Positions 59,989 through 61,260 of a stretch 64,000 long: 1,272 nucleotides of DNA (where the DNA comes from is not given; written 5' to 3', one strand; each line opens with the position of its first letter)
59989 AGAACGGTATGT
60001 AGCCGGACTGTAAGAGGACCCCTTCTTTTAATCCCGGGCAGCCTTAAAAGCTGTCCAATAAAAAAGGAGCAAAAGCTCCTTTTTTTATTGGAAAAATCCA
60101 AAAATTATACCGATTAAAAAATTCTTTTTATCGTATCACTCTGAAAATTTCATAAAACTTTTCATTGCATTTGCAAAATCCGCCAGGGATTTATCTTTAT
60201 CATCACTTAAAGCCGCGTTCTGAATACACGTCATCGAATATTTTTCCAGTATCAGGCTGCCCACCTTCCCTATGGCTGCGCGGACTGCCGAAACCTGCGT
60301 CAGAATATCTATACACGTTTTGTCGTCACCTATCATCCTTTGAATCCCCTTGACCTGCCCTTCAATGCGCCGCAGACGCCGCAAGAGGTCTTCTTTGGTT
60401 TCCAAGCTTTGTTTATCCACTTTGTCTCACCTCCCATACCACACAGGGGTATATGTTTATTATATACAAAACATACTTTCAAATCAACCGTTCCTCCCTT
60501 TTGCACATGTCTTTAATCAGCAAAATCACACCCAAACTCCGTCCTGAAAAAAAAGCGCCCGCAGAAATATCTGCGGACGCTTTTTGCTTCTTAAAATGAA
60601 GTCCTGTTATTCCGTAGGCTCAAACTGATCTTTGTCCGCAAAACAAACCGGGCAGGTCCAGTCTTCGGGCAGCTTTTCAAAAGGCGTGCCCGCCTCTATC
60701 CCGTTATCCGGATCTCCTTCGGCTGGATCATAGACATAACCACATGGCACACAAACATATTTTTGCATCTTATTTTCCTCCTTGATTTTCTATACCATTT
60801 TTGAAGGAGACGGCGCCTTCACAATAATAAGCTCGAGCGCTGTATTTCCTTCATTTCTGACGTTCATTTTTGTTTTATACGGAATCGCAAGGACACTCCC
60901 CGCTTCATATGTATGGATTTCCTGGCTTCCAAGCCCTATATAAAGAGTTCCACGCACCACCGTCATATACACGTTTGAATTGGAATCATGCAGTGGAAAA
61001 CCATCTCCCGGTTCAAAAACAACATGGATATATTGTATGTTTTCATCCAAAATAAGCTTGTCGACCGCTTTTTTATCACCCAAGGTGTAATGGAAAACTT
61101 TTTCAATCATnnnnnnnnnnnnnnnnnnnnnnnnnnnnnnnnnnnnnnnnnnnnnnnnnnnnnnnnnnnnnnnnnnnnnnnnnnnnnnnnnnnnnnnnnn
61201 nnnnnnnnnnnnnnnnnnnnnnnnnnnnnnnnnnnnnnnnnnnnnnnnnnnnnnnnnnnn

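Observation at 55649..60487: Operator-controlled operon: ArsM-like methyltransferase, CC-CC-C mini-peptide, rSAM/SPASM::Cys-rich fusion and Trx::TrxR-like fusion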

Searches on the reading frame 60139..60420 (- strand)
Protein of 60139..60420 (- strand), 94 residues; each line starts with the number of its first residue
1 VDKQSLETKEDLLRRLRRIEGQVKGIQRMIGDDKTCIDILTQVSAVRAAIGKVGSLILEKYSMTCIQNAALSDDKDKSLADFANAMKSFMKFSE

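Call 3: search_protein_families(library=pfam, proteins=[window:60139-60420:-], max_evalue=0.01)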
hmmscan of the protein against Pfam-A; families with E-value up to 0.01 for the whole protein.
window:60139-60420:- (94 aa): 2 families
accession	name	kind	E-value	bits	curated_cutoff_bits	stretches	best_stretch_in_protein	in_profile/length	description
PF02583.22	Trns_repr_metal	-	1.5e-26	93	22.8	1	9-87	2-77/78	Metal-sensitive transcriptional repressor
PF10372.14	CdaS_N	-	0.0013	19.2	27.2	1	7-56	9-56/69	Diadenylate cyclase CdaS, N-terminal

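Call 4: search_protein_families(library=ncbifam, proteins=[window:60139-60420:-], max_evalue=0.01)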
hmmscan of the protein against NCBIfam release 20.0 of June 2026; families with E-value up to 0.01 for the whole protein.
window:60139-60420:- (94 aa): 3 families
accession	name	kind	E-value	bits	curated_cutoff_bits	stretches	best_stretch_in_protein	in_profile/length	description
NF052430.1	repress_RicR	exception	1.1e-20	74.1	175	1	8-85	7-86/93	copper-sensing transcriptional repressor RicR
NF008464.0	PRK11352.1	equivalog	1.4e-12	47.9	133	1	5-91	4-91/91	formaldehyde-responsive transcriptional repressor FrmR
NF011613.0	PRK15039.1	equivalog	3.9e-07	30.7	138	1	7-53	6-52/90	Ni(II)/Co(II)-binding transcriptional repressor RcnR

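Call 31: search_solved_structures(query=window:60139-60420:-, show_alignments=5, max_evalue=0.001)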
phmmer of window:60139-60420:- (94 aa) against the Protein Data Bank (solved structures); distinct sequences matched with E-value up to 0.001: 10.
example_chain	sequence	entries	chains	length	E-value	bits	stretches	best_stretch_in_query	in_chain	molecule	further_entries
4m1p_A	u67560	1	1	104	1.7e-19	72.7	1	6-91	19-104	Copper-sensitive operon repressor (CsoR)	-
4adz_A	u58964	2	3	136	8.7e-15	57.7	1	9-74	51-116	CSOR | COPPER SENSITIVE OPERON REPRESSOR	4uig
5fmn_A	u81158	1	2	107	1.9e-14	56.6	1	5-89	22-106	INRS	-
7mq1_A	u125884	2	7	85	4.5e-11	45.9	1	12-75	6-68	Copper-sensing transcriptional repressor csoR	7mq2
7mq3_A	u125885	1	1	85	4.6e-11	45.8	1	12-75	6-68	Copper-sensing transcriptional repressor csoR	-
2hh7_A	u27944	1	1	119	3.3e-10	43.1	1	2-87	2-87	Hypothetical protein CsoR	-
6ahx_A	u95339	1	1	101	8.9e-10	41.8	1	9-82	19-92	Putative cytosolic protein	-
3aai_A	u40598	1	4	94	1.1e-08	38.2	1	8-86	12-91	Copper homeostasis operon regulatory protein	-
5lbm_A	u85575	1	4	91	6.7e-08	35.8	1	7-91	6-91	Transcriptional repressor FrmR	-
5lcy_A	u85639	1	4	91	8.2e-08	35.5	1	5-91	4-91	Frmr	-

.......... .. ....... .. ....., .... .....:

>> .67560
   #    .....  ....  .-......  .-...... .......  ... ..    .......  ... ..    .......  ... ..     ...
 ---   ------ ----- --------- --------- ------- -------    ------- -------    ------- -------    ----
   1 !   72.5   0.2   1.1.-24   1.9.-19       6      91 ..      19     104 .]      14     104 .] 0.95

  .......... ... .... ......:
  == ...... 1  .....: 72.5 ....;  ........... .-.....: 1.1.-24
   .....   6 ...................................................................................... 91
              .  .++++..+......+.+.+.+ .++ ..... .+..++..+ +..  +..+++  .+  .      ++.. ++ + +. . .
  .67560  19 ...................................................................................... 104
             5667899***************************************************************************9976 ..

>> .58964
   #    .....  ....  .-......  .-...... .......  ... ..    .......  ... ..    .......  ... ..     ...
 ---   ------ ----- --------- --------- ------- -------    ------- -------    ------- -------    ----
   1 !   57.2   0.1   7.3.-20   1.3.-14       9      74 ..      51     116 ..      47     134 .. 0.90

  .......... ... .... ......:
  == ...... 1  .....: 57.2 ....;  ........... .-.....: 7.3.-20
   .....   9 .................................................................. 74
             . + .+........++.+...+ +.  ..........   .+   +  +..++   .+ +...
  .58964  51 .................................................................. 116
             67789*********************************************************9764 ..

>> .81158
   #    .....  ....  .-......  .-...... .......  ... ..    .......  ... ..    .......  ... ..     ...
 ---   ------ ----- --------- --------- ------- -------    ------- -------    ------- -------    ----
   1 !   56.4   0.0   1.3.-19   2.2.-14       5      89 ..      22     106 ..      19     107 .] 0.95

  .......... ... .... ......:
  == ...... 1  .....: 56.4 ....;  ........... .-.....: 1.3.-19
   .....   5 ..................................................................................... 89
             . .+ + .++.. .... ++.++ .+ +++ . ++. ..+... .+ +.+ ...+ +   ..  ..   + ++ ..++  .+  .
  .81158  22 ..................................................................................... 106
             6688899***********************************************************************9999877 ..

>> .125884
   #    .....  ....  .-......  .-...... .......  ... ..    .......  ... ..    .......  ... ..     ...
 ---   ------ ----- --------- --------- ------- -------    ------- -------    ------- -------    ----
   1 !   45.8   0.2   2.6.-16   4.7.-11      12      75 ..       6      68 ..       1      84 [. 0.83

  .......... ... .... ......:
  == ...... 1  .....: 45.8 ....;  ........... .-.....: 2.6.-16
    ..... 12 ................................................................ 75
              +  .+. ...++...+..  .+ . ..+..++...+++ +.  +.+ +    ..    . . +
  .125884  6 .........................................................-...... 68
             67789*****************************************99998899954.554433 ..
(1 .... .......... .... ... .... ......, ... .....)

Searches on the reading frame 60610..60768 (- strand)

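Call 3: search_protein_families(library=pfam, proteins=[window:60610-60768:-], max_evalue=0.01)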
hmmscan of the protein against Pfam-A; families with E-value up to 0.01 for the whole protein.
window:60610-60768:- (53 aa): 2 families
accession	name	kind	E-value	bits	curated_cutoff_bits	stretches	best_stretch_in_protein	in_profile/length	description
PF00301.25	Rubredoxin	-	5.3e-23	81.2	23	1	3-49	1-47/47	Rubredoxin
PF21349.2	RUBY_RBDX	-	2.3e-05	24.2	26.5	1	32-50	14-30/30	Rubrerythrin, rubredoxin-like domain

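Call 4: search_protein_families(library=ncbifam, proteins=[window:60610-60768:-], max_evalue=0.01)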
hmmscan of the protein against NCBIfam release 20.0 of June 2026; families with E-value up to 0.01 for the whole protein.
window:60610-60768:- (53 aa): 2 families
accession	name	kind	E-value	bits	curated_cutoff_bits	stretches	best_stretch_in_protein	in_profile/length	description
NF045768.1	RubredRD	equivalog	5.1e-29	100.1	90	1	1-53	1-53/54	rubredoxin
NF003954.0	PRK05452.1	equivalog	2.5e-11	43.1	711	1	2-52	424-474/479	anaerobic nitric oxide reductase flavorubredoxin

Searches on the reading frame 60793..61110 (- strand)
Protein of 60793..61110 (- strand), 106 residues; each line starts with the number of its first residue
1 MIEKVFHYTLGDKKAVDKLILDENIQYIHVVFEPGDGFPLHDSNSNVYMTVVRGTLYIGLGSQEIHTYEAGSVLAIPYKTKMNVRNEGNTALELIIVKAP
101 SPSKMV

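Call 3: search_protein_families(library=pfam, proteins=[window:60793-61110:-], max_evalue=0.01)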
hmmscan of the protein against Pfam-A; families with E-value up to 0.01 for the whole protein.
window:60793-61110:- (106 aa): 1 family
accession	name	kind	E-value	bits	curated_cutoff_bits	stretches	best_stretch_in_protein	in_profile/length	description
PF07883.17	Cupin_2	-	1.7e-06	28.1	27.2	1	29-97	2-69/70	Cupin domain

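Call 4: search_protein_families(library=ncbifam, proteins=[window:60793-61110:-], max_evalue=0.01)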
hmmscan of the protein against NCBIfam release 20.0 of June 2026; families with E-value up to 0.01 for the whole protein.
window:60793-61110:- (106 aa): 3 families
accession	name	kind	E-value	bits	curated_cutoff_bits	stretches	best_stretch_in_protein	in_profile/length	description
TIGR01479.1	GMP_PMI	equivalog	0.00095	18.1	372.95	1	16-99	366-449/467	mannose-1-phosphate guanylyltransferase/mannose-6-phosphate isomerase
NF007875.0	PRK10579.1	equivalog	0.003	17.8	143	1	47-86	43-83/94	pyrimidine/purine nucleoside phosphorylase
NF008373.0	PRK11171.1-2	equivalog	0.0055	15.9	445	1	26-94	70-138/274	(S)-ureidoglycine aminohydrolase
